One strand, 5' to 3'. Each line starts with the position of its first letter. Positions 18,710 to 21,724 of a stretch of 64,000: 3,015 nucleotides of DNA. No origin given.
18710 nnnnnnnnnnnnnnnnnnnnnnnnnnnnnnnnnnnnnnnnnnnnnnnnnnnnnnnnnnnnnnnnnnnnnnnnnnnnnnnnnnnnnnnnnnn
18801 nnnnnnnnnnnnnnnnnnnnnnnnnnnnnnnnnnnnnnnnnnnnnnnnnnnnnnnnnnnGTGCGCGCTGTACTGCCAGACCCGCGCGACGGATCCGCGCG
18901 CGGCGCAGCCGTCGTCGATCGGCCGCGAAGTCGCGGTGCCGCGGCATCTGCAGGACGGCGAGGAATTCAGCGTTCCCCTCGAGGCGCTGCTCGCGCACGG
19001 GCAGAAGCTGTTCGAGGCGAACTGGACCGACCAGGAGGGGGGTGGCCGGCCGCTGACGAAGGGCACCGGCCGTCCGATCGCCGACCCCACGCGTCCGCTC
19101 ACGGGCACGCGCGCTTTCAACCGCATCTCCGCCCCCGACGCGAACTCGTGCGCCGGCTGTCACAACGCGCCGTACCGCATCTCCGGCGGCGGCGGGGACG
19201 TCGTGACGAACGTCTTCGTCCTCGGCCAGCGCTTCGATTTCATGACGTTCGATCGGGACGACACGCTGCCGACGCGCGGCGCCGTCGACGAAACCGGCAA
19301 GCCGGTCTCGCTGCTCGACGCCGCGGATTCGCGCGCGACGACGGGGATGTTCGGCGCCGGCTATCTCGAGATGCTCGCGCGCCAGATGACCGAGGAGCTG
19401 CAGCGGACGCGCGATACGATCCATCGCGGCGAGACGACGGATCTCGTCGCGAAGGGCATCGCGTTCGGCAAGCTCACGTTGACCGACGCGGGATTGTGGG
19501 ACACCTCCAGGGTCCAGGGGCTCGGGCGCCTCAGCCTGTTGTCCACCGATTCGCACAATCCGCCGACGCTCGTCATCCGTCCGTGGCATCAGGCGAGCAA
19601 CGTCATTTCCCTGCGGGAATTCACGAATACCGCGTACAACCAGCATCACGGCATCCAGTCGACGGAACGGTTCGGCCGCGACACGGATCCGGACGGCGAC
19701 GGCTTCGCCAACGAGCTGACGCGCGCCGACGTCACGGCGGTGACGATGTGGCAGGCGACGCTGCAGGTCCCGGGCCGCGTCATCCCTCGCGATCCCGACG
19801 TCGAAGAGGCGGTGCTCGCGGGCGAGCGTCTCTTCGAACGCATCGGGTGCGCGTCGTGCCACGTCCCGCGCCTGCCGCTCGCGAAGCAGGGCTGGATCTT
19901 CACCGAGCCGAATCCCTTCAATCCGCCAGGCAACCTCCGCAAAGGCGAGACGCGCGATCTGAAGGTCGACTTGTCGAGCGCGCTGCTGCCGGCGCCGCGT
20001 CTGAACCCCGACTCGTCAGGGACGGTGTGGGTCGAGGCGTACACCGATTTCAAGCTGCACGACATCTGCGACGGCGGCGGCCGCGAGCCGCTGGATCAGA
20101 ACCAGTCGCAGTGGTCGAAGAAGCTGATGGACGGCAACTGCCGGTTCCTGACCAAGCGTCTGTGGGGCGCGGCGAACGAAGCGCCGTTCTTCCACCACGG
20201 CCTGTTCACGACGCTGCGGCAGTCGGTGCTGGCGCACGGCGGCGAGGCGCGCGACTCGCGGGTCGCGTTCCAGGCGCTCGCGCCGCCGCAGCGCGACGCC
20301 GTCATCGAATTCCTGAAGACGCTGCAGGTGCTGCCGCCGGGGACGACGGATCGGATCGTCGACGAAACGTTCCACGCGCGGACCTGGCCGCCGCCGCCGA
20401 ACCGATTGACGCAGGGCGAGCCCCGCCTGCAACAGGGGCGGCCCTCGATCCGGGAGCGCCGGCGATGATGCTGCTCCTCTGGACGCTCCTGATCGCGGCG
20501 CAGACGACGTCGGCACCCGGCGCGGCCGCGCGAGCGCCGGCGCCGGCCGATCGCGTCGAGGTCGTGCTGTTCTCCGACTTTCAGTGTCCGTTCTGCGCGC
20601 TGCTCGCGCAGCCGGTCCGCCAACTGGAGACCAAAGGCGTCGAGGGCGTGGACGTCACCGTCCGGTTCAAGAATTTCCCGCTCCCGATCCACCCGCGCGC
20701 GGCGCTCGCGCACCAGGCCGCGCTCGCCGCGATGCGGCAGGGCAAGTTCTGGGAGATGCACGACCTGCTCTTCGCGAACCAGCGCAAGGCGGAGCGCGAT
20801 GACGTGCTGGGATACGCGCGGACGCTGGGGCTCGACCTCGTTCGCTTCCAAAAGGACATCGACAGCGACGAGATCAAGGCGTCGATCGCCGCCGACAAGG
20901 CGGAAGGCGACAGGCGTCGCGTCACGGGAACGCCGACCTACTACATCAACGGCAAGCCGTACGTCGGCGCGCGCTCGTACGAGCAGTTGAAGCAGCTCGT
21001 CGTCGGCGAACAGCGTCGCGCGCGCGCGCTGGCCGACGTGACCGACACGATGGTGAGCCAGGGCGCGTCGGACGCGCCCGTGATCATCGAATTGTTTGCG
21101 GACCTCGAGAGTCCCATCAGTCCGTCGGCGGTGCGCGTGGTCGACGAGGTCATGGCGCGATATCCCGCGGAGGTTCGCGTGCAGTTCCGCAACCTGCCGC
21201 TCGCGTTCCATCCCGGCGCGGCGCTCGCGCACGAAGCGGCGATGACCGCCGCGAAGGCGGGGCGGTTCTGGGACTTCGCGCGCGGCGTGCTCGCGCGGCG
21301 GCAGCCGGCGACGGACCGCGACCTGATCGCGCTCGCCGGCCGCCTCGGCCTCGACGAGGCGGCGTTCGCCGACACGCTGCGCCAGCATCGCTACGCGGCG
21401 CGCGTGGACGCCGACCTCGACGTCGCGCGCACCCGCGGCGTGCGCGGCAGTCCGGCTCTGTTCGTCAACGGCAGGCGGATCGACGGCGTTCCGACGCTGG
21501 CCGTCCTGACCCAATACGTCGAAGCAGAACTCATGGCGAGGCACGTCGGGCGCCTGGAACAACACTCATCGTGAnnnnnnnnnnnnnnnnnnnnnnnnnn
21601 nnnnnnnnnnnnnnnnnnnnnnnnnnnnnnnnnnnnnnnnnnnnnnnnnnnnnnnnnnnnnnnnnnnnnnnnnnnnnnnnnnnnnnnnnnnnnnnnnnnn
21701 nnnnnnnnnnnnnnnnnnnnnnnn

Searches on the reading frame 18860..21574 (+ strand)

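Call 28: search_protein_families(library=pfam, proteins=[window:18860-21574:+], max_evalue=0.001)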
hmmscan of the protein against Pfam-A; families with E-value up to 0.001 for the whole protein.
window:18860-21574:+ (904 aa): 4 families
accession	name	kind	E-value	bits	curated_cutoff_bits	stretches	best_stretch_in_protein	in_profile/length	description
PF01323.26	DSBA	-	3.9e-37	128.3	25.6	2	568-713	2-189/191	DSBA-like thioredoxin domain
PF13462.12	Thioredoxin_4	-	8e-35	120.9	23.2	2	565-714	14-163/165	Thioredoxin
PF13743.12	Thioredoxin_5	-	0.00015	22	27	0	631-694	97-161/186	Thioredoxin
PF13098.12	Thioredoxin_2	-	0.00034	21.4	27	0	568-713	9-103/104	Thioredoxin-like domain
